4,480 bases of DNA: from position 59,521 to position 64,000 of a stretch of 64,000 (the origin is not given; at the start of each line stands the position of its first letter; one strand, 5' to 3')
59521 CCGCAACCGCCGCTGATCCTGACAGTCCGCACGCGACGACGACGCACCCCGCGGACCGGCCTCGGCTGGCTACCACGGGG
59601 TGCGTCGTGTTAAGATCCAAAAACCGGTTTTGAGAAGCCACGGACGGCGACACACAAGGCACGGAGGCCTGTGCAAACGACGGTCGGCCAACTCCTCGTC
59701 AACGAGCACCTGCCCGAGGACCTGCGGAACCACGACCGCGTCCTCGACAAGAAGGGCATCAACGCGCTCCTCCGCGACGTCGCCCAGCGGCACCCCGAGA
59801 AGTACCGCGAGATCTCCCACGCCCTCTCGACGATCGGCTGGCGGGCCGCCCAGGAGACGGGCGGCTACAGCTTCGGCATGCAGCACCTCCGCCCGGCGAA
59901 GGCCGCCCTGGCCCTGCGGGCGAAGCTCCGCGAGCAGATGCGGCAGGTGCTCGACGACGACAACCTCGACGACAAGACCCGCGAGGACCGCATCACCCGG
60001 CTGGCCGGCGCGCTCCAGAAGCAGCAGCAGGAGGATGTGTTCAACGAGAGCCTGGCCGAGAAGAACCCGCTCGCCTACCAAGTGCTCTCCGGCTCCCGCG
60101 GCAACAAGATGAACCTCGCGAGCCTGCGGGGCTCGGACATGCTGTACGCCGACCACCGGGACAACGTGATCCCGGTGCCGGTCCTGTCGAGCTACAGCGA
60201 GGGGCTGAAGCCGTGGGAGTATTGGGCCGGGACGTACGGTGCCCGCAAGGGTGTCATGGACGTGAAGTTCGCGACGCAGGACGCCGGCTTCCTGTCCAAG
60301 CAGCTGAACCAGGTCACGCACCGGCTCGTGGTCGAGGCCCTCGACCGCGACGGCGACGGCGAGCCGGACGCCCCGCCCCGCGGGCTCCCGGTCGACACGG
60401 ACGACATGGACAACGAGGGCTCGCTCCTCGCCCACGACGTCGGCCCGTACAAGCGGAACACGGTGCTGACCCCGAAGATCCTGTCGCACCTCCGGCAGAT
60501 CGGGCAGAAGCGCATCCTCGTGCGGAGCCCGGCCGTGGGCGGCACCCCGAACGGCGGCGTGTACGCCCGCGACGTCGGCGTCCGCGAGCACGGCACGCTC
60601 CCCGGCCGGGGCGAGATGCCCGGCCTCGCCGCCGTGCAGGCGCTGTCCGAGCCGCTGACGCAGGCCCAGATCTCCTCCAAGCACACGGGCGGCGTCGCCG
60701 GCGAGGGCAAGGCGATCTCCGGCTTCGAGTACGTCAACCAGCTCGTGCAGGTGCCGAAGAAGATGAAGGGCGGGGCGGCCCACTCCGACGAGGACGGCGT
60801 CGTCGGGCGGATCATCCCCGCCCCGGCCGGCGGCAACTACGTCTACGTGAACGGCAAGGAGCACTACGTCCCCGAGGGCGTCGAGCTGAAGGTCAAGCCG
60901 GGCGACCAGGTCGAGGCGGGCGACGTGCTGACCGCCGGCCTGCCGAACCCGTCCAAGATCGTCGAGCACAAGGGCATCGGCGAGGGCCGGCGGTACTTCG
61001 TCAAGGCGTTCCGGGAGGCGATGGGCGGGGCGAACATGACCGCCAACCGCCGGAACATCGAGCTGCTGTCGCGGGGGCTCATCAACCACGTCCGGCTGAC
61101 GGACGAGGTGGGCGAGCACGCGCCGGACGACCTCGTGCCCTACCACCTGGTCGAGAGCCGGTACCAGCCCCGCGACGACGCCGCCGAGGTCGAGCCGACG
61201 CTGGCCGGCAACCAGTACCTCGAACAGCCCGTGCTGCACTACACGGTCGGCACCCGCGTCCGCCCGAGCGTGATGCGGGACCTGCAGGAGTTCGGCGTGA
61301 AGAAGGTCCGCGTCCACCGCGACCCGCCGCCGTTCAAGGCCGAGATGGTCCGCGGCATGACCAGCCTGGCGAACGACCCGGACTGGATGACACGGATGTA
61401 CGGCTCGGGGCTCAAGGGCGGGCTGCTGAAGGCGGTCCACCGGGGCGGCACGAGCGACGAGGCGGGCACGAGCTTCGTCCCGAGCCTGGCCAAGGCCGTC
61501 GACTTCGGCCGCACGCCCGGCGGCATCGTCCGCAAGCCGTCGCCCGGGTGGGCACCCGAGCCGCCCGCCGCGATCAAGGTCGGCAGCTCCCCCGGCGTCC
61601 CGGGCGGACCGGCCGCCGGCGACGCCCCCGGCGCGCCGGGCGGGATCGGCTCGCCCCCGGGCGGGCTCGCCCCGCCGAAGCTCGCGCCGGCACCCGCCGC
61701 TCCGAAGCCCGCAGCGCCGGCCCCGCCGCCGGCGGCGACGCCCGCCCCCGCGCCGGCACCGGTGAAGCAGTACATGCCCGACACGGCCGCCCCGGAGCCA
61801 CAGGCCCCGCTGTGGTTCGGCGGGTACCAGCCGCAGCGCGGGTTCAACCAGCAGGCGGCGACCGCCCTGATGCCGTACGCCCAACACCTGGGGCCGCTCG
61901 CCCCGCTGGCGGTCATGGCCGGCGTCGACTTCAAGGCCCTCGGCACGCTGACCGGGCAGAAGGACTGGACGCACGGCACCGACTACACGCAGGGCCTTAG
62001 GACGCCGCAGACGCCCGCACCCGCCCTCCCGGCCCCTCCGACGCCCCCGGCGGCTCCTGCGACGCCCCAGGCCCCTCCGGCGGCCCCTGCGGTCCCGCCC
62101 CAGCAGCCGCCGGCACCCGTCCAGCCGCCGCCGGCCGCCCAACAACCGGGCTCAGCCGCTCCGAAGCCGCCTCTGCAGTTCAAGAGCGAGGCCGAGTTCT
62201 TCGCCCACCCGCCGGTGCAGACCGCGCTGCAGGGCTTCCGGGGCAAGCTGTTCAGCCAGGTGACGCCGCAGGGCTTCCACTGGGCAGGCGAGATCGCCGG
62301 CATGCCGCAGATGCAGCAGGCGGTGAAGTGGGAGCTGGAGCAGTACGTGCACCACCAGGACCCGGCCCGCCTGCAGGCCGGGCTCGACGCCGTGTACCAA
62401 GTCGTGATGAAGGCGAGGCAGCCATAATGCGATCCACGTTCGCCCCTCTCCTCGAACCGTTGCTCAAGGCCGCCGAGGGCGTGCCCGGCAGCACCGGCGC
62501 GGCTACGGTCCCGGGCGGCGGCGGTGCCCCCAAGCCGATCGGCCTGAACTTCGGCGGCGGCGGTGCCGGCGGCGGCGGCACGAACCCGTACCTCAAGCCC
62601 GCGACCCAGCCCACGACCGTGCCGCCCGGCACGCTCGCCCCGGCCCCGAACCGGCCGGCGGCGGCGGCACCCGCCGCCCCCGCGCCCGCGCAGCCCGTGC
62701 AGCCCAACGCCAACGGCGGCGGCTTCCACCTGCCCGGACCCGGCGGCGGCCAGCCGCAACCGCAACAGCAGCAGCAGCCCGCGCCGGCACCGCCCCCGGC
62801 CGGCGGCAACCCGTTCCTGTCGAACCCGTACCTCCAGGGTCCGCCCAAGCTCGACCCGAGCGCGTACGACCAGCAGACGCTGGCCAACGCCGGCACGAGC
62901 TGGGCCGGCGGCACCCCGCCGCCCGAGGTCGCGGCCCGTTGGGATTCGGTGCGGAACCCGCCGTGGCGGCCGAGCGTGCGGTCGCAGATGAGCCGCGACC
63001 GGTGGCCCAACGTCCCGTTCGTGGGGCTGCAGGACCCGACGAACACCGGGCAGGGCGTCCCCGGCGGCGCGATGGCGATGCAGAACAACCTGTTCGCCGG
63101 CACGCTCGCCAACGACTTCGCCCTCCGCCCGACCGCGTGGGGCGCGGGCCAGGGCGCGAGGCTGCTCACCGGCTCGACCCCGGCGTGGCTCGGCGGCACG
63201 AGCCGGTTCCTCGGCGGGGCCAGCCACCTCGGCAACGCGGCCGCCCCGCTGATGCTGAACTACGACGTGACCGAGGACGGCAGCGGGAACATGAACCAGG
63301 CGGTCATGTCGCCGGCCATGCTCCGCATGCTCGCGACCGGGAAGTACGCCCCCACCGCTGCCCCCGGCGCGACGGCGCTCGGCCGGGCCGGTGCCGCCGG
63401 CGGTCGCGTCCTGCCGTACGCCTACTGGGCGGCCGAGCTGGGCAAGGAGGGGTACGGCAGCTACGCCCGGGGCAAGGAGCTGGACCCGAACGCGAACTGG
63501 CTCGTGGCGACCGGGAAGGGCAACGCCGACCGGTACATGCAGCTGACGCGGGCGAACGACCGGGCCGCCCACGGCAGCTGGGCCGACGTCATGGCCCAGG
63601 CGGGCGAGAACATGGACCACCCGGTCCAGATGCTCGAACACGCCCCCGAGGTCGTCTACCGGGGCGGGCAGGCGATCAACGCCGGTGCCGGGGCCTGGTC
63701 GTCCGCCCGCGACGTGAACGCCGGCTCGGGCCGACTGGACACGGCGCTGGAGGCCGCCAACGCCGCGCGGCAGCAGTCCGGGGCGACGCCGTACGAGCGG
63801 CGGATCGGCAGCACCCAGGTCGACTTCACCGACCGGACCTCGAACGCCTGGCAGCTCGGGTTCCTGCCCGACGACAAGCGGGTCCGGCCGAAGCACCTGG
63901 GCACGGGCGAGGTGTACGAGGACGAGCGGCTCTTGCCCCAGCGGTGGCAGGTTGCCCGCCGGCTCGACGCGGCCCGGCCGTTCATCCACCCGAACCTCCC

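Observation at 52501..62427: Minimal two-polypeptide multisubunit RNAP: beta fused to the N-terminal half of beta', with the C-terminal half encoded 2.7 kb downstream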

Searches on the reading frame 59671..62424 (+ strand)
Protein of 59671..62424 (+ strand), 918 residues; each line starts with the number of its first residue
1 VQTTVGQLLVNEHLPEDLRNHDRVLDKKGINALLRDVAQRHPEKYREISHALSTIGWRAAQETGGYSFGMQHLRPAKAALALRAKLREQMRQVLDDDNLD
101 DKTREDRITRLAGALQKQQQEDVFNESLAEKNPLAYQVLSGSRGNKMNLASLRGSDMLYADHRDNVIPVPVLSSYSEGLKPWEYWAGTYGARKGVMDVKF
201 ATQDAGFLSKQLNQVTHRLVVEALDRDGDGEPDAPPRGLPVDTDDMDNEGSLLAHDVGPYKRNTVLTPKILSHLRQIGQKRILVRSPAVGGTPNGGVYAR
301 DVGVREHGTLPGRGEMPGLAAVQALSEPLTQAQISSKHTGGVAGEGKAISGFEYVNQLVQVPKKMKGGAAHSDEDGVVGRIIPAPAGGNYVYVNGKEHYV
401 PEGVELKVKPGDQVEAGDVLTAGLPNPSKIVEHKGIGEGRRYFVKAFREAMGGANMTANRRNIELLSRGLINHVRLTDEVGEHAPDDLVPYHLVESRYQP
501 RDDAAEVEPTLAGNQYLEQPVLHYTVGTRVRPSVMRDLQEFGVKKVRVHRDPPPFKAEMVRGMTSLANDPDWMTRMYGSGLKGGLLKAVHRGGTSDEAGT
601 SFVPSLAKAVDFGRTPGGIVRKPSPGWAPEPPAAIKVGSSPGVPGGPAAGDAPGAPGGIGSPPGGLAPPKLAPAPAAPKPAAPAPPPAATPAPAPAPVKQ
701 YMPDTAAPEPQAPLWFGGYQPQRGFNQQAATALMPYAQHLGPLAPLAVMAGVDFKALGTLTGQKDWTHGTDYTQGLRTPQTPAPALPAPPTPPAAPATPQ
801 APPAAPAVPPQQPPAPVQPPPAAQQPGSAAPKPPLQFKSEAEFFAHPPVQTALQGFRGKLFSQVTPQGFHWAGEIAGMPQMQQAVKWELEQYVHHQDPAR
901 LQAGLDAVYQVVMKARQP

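Call 3: search_protein_families(library=pfam, proteins=[window:59671-62424:+], max_evalue=0.1)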
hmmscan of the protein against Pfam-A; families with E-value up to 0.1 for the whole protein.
window:59671-62424:+ (918 aa): 4 families
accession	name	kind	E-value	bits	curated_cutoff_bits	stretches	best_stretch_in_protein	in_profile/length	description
PF04998.22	RNA_pol_Rpb1_5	-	1.6e-15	57.7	28.5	2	178-361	1-117/267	RNA polymerase Rpb1, domain 5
PF05000.22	RNA_pol_Rpb1_4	-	0.016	15.6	24.8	1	102-152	20-68/107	RNA polymerase Rpb1, domain 4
PF22735.1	NNH3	-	0.025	15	27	1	79-127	162-210/213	NACHT N-terminal Helical domain 3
PF21668.3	RPOC_hybrid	-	0.031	14.5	27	1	398-423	44-69/102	DNA-directed RNA polymerase subunit beta', hybrid domain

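Call 4: search_protein_families(library=phrogs, proteins=[window:59671-62424:+], max_evalue=0.01)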
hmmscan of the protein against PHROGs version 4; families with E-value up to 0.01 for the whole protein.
window:59671-62424:+ (918 aa): 2 families
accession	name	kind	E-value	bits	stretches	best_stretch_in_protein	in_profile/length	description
phrog_25354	-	unknown function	7.2e-33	114.4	1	27-495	618-1098/1216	-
phrog_3015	-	DNA, RNA and nucleotide metabolism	0.00022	20.8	0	116-217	160-262/653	RNA polymerase beta subunit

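Call 11: search_dna_similar(query=window:59671-62424:+, collection=phages, mode=protein, max_rows=15)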
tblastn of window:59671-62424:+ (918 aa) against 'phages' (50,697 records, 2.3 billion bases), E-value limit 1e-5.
Records with a match: 27; places in all: 27; records where one place covers at least 80% of the query: 0.
Best place of each record, by identity: <60% 27.
By first word of the organism name: Rhizobium 10; Salmonella 3; Vibrio 3; Listeria 3; Acinetobacter 2; Staphylococcus 2; Bacteriophage 2; Enterococcus 1; Cobetia 1.
By host as written in the record: - 7; Listeria monocytogenes 3; Staphylococcus aureus 2; Rhizobium phaseoli INC1-2 2; Rhizobium sp. N941 2; Homo sapiens 2; Salmonella enterica subsp. enterica serovar Typhimurium ATCC 14028 1; Enterococcus faecalis 1; and 7 more.
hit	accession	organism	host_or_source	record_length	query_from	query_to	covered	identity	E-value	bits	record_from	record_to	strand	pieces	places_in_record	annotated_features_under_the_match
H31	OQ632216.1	Salmonella phage Arash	Salmonella enterica subsp. enterica ...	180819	4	576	62%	26.2%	8e-40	166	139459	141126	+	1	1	DNA-directed RNA polymerase subunit beta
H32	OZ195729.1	Vibrio phage D69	Seawater and oysters mix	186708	88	618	58%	26.8%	1e-42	175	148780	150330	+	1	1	hypothetical protein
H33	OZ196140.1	Vibrio phage D181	Seawater and oysters mix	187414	88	618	58%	26.8%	1e-42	175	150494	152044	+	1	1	hypothetical protein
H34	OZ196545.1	Vibrio phage D148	Seawater and oysters mix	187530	88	618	58%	26.8%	1e-42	175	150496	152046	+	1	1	hypothetical protein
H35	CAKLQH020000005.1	Acinetobacter phage MD-2021a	not known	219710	1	431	47%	24.7%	9e-16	89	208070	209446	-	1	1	rpoC: DNA-directed RNA polymerase subunit beta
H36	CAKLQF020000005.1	Acinetobacter phage MD-2021a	not known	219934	1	431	47%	24.7%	9e-16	89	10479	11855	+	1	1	rpoC: DNA-directed RNA polymerase subunit beta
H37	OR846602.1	Enterococcus phage Efs 1-1-1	Enterococcus faecalis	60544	100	478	41%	27.7%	2e-25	120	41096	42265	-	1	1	record has no annotation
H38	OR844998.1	Staphylococcus phage SA 1306 Kay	Staphylococcus aureus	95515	117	492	41%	27.7%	1e-25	120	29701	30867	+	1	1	record has no annotation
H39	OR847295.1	Listeria phage LM 4-11-1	Listeria monocytogenes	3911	99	478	41%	26.9%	1e-26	123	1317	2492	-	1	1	record has no annotation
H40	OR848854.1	Listeria phage LM 4-14-1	Listeria monocytogenes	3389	99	478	41%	26.9%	3e-26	121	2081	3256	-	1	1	record has no annotation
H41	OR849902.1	Staphylococcus phage SA 1298 Kay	Staphylococcus aureus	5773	117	478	39%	27.0%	2e-25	119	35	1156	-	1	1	record has no annotation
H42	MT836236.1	Bacteriophage sp.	human fecal samples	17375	1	341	37%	24.3%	6e-17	92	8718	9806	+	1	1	record has no annotation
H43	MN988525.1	Rhizobium phage RHph_Y65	Rhizobium phaseoli INC1-2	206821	2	341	37%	21.7%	4e-9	67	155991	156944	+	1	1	DNA-directed RNA polymerase beta' subunit protein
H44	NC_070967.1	Rhizobium phage RHph_Y65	Rhizobium phaseoli INC1-2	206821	2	341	37%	21.7%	4e-9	67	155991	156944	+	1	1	DNA-directed RNA polymerase beta' subunit protein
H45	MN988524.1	Rhizobium phage RHph_TM3_3_6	Rhizobium phaseoli T3_6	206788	2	341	37%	21.7%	5e-9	67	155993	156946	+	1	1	DNA-directed RNA polymerase beta' subunit protein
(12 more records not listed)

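Call 28: search_solved_structures(query=window:59671-62424:+, max_evalue=0.001, show_alignments=0)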
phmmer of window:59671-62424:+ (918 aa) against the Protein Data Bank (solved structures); distinct sequences matched with E-value up to 0.001: 81 (the best 60 are shown).
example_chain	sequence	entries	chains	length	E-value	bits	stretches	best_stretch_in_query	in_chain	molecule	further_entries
1iw7_D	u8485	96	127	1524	7.8e-34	120.2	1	44-479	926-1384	RNA polymerase beta subunit | DNA-directed RNA polymerase beta' chain | DNA-directed RNA polymerase subunit beta' chain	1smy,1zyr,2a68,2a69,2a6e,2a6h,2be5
8hsg_J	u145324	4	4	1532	7.9e-34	120.2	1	44-479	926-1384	DNA-directed RNA polymerase subunit beta'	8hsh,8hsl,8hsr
4gzy_D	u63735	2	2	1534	7.9e-34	120.1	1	44-479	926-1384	DNA-directed RNA polymerase subunit beta'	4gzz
8dy7_D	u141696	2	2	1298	8.8e-34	120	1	2-495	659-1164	DNA-directed RNA polymerase subunit beta'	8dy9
6oy6_D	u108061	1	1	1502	5e-33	117.5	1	44-479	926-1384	DNA-directed RNA polymerase subunit beta'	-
6wox_D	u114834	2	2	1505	5.1e-33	117.5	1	44-479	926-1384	DNA-directed RNA polymerase subunit beta'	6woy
1i6v_D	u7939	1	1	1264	6.4e-33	117.1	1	5-479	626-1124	DNA-DIRECTED RNA POLYMERASE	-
1hqm_D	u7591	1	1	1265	9.3e-33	116.6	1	5-479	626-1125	DNA-directed RNA polymerase subunit beta'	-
8k60_D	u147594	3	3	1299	1.1e-32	116.4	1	2-495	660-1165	DNA-directed RNA polymerase subunit beta'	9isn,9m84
7vpd_D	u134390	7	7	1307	1.1e-32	116.4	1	2-495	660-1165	DNA-directed RNA polymerase subunit beta'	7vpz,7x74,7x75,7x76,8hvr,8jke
2gho_D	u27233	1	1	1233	2.5e-32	115.2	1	5-479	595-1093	DNA-directed RNA polymerase subunit beta',DNA-directed RNA polymerase subunit beta'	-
1l9u_D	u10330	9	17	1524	2.8e-32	115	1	5-479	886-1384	RNA POLYMERASE, BETA-PRIME SUBUNIT | DNA-directed RNA polymerase beta' chain | DNA-directed RNA polymerase subunit beta'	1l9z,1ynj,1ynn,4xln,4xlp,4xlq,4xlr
5tjg_D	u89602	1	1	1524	2.8e-32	115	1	5-479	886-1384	DNA-directed RNA polymerase subunit beta'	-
8i23_D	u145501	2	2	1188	2.4e-31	111.9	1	125-481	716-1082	DNA-directed RNA polymerase subunit beta'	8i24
7l7b_D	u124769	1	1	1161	1.4e-30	109.4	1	2-479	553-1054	DNA-directed RNA polymerase subunit beta'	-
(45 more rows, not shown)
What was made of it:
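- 59671..61590 (+): Beta'C core (aa 1-640), equivalent to E. coli beta' 590 to ~1360 without SI3. Contains TTVGQ (59677-59691), the bridge helix (60238-60315) and the trigger loop (60646-60693). The former Zn2 positions (60340-60354, 60532-60579) are now R, G, Y and D. Pfam Rpb1_4 and Rpb1_5 (call 3). phmmer to Thermus and Streptomyces beta' (call 28).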

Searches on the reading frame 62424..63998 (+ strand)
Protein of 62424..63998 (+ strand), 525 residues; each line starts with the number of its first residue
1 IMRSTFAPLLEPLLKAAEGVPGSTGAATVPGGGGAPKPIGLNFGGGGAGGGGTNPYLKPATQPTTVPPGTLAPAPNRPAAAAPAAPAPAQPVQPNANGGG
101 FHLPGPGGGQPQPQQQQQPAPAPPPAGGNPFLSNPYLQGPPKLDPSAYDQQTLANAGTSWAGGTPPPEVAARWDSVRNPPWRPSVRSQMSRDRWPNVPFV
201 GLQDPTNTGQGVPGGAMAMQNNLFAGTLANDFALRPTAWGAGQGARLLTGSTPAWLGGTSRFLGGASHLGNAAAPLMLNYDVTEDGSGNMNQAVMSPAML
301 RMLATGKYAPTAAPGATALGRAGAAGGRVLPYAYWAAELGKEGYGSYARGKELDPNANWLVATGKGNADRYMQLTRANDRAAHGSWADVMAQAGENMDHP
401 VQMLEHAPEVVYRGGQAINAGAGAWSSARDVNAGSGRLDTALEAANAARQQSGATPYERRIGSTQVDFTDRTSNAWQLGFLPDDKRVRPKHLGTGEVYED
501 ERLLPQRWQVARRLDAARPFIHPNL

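Call 44: search_protein_families(library=phrogs, proteins=[window:62424-63998:+], max_evalue=0.01)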
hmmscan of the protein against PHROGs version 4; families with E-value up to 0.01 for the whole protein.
window:62424-63998:+ (525 aa): 0 families
